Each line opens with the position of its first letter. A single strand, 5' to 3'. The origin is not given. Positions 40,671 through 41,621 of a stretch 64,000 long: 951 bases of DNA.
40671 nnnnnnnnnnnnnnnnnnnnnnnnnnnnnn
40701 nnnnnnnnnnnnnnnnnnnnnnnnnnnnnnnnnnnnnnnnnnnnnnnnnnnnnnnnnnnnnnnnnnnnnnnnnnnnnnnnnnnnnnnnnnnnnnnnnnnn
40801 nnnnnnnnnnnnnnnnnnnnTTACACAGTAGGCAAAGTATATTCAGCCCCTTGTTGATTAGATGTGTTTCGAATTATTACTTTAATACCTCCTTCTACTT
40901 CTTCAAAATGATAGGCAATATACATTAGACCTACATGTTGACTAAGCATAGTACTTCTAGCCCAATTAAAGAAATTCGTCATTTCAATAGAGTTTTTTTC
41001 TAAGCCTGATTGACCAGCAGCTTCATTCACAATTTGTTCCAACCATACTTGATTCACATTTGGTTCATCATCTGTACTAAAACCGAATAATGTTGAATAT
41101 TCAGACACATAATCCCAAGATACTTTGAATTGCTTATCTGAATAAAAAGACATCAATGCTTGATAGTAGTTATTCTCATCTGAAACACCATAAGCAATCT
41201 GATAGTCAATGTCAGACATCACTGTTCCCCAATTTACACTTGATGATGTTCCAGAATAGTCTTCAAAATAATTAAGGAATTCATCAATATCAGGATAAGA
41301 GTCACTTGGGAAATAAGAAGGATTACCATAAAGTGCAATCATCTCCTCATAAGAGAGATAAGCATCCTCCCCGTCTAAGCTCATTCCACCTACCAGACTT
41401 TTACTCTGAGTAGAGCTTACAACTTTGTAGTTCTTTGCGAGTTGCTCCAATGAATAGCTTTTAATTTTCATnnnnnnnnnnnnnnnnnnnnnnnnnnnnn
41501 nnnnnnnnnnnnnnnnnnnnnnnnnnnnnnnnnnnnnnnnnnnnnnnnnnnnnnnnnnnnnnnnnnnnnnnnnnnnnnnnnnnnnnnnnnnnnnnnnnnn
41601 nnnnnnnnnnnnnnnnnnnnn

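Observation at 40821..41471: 216-aa acidic, Cys-free protein with a 29-residue GG-type leader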

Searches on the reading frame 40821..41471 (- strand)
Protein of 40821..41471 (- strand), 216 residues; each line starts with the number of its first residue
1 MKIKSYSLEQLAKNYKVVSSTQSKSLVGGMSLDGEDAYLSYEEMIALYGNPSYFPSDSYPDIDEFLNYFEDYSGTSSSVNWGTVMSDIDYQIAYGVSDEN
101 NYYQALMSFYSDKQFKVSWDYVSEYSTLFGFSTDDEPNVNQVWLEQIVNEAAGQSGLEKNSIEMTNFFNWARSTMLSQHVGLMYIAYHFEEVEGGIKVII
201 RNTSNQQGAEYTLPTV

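Call 3: search_protein_families(library=pfam, proteins=[window:40821-41471:-], max_evalue=0.01)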
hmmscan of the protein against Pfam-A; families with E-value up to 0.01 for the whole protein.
window:40821-41471:- (216 aa): 0 families

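Call 4: search_protein_families(library=ncbifam, proteins=[window:40821-41471:-], max_evalue=0.01)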
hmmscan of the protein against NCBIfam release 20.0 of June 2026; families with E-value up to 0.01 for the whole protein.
window:40821-41471:- (216 aa): 0 families

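Call 5: find_homologous_proteins(query=window:40821-41471:-, max_evalue=0.001)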
Query window:40821-41471:- (216 aa): 4 proteins with E <= 0.001 among 46 candidates.
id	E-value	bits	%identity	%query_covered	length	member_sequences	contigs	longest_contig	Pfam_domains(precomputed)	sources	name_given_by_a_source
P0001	1.2e-137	474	100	100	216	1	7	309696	-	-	-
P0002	1.6e-97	343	98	75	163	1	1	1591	-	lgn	-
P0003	3.8e-38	150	39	99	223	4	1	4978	-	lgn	-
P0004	9.4e-37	145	39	99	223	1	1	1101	-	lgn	-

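Call 8: find_encoding_contigs(protein=P0003, flank=10000)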
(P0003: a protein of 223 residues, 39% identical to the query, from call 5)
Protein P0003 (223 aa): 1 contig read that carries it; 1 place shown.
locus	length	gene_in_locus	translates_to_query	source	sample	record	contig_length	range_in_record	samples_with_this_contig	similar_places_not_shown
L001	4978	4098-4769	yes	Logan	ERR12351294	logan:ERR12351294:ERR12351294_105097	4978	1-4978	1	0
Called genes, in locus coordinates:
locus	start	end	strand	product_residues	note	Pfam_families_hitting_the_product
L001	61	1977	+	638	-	PF07719:TPR_2 (faint)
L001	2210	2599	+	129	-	-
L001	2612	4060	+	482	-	PF02485:Branch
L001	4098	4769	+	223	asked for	-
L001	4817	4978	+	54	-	?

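Call 10: find_encoding_contigs(protein=P0001, flank=10000, max_places=8)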
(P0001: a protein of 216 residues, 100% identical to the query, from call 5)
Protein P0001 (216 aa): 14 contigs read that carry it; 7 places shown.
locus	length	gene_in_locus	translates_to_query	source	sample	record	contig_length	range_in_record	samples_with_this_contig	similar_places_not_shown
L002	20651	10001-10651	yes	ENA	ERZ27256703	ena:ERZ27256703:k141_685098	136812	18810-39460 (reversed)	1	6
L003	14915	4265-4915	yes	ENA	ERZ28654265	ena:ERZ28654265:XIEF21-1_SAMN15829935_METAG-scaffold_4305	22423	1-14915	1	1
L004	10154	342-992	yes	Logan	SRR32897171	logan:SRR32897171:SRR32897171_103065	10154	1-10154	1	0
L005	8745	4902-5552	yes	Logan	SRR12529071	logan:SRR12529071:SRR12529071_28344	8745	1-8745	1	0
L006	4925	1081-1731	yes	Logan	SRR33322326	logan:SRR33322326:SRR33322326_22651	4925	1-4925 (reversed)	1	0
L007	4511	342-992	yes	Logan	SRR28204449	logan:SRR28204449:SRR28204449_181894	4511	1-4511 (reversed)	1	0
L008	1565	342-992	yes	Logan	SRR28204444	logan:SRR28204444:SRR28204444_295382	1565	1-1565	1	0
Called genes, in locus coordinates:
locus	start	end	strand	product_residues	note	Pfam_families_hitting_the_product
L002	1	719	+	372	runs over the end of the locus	PF19841:GldN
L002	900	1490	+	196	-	PF13505:OMP_b-brl, PF13568:OMP_b-brl_2 (weak)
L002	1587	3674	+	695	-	PF17764:PriA_3primeBD, PF00270:DEAD, PF04851:ResIII, PF18319:Zn_ribbon_PriA, PF00271:Helicase_C, PF18074:PriA_C (weak)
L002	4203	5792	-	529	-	PF00890:FAD_binding_2, PF01266:DAO (weak), PF07992:Pyr_redox_2 (faint), PF02910:Succ_DH_flav_C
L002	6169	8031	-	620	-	PF07719:TPR_2 (faint)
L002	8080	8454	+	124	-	-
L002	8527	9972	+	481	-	PF02485:Branch, PF08242:Methyltransf_12 (faint), PF13489:Methyltransf_23 (weak), PF13847:Methyltransf_31 (faint), PF08241:Methyltransf_11, PF13649:Methyltransf_25 (weak)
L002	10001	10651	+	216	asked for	-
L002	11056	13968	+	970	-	-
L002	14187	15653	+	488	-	PF02321:OEP (weak)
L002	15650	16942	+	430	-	PF26002:Beta-barrel_AprE (weak)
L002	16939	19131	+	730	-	PF03412:Peptidase_C39, PF13529:Peptidase_C39_2 (faint), PF00664:ABC_membrane, PF00005:ABC_tran, PF02463:SMC_N (weak)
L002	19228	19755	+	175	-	-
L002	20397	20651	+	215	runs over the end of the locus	-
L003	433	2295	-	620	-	PF07719:TPR_2 (faint)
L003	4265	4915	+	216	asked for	-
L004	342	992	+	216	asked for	-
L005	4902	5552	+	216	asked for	-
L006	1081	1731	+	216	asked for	-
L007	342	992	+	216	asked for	-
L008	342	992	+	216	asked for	-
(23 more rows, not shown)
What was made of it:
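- An identical protein occurs on 14 independent contigs (call 10).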

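Call 16: find_related_loci(query=A2, collection=genome_contigs, flank=10000)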
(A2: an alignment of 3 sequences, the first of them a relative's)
Query A2 (216 aa) in genome_contigs; peptide patterns used: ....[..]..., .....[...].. (x = any residue, [..] = any of these).
140 stretches matched a pattern, but none encodes a relative of the query by tblastn (E <= 1e-3).

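Call 21: search_protein_representatives(alignment_id=A2)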
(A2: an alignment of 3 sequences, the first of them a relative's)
Query: 3 sequences, 223 profile positions. Proteins with E-value up to 0.001 (for the whole library): 13; up to 1e-10: 4; up to 1e-30: 4. The best 13 are listed.
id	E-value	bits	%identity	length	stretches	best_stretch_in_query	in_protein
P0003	2.5e-126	436.3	-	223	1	1-223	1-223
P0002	1.1e-78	280.4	-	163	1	1-167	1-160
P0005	9.2e-66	238.2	-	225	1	1-221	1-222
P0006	3.5e-40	154.5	-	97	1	127-223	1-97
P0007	2.8e-08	50.2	-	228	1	1-77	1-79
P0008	7.5e-07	45.5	-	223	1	1-58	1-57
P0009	1.1e-06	44.9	-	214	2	1-77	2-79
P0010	5.2e-06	42.8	-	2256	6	31-82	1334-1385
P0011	3.2e-05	40.2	-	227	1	1-152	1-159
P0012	1.0e-04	38.6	-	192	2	1-64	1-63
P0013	2.0e-04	37.6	-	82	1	1-66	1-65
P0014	3.3e-04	36.9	-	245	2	1-61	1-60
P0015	6.8e-04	35.9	-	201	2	1-60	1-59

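Call 23: predict_structure(alignment_id=A2)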
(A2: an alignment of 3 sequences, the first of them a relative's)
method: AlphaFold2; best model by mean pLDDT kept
length: 216 residues; sequences in the alignment: 3
mean_pLDDT: 53.4   pTM: 0.40
mean pLDDT of the five models: 53.4, 53.4, 52.9, 50.7, 48.9
residues with pLDDT >= 90: 19; 70-90: 47; 50-70: 12; < 50: 138
segments of 3 or more residues with pLDDT < 50: 1-85, 87-139
pLDDT, mean of each block of 10 residues (from residue 1): 30 33 29 37 40 34 42 38 47 42 45 39 33 38 82 88 86 72 76 92 78 90
secondary structure, 60 per line:
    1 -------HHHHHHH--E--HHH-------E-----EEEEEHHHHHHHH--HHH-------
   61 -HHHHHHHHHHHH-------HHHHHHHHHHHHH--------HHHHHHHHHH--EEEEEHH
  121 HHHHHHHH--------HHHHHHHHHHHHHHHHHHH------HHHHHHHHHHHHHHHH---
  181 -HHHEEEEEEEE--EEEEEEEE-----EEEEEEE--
elements in order: H8-14 E36-40 H41-48 H62-73 H81-93 H102-111 E114-118 H119-128 H137-155 H162-177 E185-192 E195-202 E208-214
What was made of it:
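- Tried and rejected: The first AlphaFold run, with 3 sequences, was poor (pLDDT 53) and was not used (call 23).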

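Call 25: find_homologous_proteins(query=A3, max_evalue=0.01)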
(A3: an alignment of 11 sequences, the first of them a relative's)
Query A3 (11 sequences) (216 aa, profile of the alignment): 12 proteins with E <= 0.01 among 1200 candidates.
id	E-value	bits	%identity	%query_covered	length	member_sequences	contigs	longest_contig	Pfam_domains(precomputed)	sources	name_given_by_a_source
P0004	2.3e-81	291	39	99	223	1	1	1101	-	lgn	-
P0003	3.4e-81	291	39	99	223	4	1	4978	-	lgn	-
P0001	4.1e-69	251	100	100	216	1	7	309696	-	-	-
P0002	2.0e-54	203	98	75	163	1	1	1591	-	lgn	-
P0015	3.6e-53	199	37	25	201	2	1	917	-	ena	-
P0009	7.6e-46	175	34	37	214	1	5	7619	-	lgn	-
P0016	1.6e-42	164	39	25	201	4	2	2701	-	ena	-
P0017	9.8e-24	103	35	26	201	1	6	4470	-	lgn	-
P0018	6.5e-23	100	40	26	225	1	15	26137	-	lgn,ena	-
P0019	1.2e-21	96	34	25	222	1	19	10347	-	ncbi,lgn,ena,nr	ncbi:MAG: hypothetical protein J5965_24805 [Aeriscardovia sp.]|nr:hypothetical protein [Aeriscardovi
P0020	4.1e-21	94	38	29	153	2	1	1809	-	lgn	-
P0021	1.2e-15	76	31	22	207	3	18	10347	-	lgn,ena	-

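Call 26: find_encoding_contigs(protein=P0018, flank=10000, max_places=4)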
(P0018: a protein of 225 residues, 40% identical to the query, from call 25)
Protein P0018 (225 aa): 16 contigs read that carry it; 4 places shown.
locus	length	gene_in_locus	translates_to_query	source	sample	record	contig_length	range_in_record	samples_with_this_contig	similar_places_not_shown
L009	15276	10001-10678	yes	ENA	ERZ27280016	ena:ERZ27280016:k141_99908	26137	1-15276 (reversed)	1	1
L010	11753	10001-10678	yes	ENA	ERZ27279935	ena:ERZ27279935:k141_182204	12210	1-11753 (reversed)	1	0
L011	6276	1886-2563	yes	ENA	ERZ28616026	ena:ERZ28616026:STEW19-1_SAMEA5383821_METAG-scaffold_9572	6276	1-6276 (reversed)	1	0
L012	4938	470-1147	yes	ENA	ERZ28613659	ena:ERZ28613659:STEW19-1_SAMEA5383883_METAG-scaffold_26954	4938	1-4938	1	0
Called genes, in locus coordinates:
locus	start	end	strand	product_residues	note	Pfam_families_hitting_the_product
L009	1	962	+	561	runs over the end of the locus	PF00916:Sulfate_transp, PF01740:STAS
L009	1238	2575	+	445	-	PF01210:NAD_Gly3P_dh_N (weak), PF03721:UDPG_MGDP_dh_N, PF00984:UDPG_MGDP_dh, PF03720:UDPG_MGDP_dh_C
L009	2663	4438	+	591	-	PF01343:Peptidase_S49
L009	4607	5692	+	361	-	PF02606:LpxK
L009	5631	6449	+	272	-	PF01048:PNP_UDP_1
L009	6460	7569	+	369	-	PF00586:AIRS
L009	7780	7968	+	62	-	-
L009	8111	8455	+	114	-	-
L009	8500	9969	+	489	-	PF02485:Branch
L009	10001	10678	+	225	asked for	-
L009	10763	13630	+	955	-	PF01835:MG2 (weak)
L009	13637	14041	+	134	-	PF03412:Peptidase_C39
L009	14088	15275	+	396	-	?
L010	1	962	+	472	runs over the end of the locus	?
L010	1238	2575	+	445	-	PF01210:NAD_Gly3P_dh_N (weak), PF03721:UDPG_MGDP_dh_N, PF00984:UDPG_MGDP_dh, PF03720:UDPG_MGDP_dh_C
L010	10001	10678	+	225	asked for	-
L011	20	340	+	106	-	-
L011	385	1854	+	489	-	PF02485:Branch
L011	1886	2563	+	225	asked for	-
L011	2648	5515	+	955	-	PF01835:MG2 (weak)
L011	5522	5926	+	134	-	PF03412:Peptidase_C39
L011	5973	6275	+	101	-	?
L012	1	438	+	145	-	?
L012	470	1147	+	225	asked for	-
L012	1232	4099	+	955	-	PF01835:MG2 (weak)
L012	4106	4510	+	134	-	PF03412:Peptidase_C39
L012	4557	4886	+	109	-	-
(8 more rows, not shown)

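Call 27: find_encoding_contigs(protein=P0019, flank=10000, max_places=4)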
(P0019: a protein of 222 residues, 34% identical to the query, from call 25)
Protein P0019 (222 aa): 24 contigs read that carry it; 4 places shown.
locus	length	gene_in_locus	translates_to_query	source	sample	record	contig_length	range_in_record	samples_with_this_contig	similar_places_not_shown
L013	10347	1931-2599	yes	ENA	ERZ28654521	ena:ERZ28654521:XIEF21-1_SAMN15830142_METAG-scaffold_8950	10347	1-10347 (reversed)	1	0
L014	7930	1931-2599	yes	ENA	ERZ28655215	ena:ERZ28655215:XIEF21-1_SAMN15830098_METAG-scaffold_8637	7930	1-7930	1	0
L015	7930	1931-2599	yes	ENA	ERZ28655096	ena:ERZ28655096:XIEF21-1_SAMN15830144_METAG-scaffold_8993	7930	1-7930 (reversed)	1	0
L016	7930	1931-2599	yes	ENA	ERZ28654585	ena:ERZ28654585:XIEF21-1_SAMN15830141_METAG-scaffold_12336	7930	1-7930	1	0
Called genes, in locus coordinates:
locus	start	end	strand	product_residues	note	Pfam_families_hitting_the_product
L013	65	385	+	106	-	-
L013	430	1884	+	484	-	PF02485:Branch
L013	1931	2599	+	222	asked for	-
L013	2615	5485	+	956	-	PF01835:MG2 (weak)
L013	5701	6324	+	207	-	-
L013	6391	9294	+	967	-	PF01835:MG2 (weak)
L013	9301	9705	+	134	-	PF03412:Peptidase_C39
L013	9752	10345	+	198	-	?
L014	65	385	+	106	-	-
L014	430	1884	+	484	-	PF02485:Branch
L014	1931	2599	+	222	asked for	-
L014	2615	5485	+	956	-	PF01835:MG2 (weak)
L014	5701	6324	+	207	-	-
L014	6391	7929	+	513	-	?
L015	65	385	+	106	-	-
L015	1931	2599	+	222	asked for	-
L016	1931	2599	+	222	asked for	-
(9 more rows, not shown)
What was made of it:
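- GG protein and MG2-like genes are always adjacent, and the pair is duplicated in tandem in L013 (call 27).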

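Call 28: find_encoding_contigs(protein=P0009, flank=10000, max_places=3)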
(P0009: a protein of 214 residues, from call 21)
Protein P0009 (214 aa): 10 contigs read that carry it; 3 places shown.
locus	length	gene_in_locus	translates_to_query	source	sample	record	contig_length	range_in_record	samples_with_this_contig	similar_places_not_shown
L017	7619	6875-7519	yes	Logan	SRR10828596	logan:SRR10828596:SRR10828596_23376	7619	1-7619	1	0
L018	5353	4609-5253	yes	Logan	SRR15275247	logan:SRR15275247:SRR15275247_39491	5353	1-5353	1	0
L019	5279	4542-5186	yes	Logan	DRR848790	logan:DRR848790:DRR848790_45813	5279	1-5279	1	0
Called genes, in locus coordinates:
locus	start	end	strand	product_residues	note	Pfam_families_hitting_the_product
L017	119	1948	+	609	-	-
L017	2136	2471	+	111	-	-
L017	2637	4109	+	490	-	PF02485:Branch, PF13489:Methyltransf_23, PF08241:Methyltransf_11 (weak), PF08242:Methyltransf_12 (weak), PF13649:Methyltransf_25 (weak)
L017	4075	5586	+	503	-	PF02321:OEP (weak)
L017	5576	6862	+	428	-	PF26002:Beta-barrel_AprE (weak)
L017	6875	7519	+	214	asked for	-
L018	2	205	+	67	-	?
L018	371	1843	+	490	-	PF02485:Branch, PF13489:Methyltransf_23, PF08241:Methyltransf_11 (weak), PF08242:Methyltransf_12 (weak), PF13649:Methyltransf_25 (weak)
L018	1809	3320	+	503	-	PF02321:OEP (weak)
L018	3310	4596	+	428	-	PF26002:Beta-barrel_AprE (weak)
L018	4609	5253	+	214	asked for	-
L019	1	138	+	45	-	?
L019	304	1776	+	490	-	PF02485:Branch, PF13489:Methyltransf_23, PF08241:Methyltransf_11 (weak), PF08242:Methyltransf_12 (weak), PF13649:Methyltransf_25 (weak)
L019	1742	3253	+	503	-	PF02321:OEP (weak)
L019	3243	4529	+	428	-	PF26002:Beta-barrel_AprE (weak)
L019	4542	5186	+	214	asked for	-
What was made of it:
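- L017: the GG gene is 13 bp after HlyD (call 28).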

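Call 36: search_protein_families(library=pfam, proteins=[window:40821-41471:-, L009:8111-8455:+], max_evalue=10)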
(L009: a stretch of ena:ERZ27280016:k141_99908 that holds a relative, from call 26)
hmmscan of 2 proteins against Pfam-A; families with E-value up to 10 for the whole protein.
window:40821-41471:- (216 aa): 2 families
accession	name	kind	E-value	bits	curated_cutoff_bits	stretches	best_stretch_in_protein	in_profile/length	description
PF25355.1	DUF7882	-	0.014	15.8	27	1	127-158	62-93/97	Domain of unknown function (DUF7882)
PF07532.17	Big_4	-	0.031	14.3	22.1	1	104-126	21-43/59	Bacterial Ig-like domain (group 4)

L009:8111-8455:+ (114 aa): 0 families
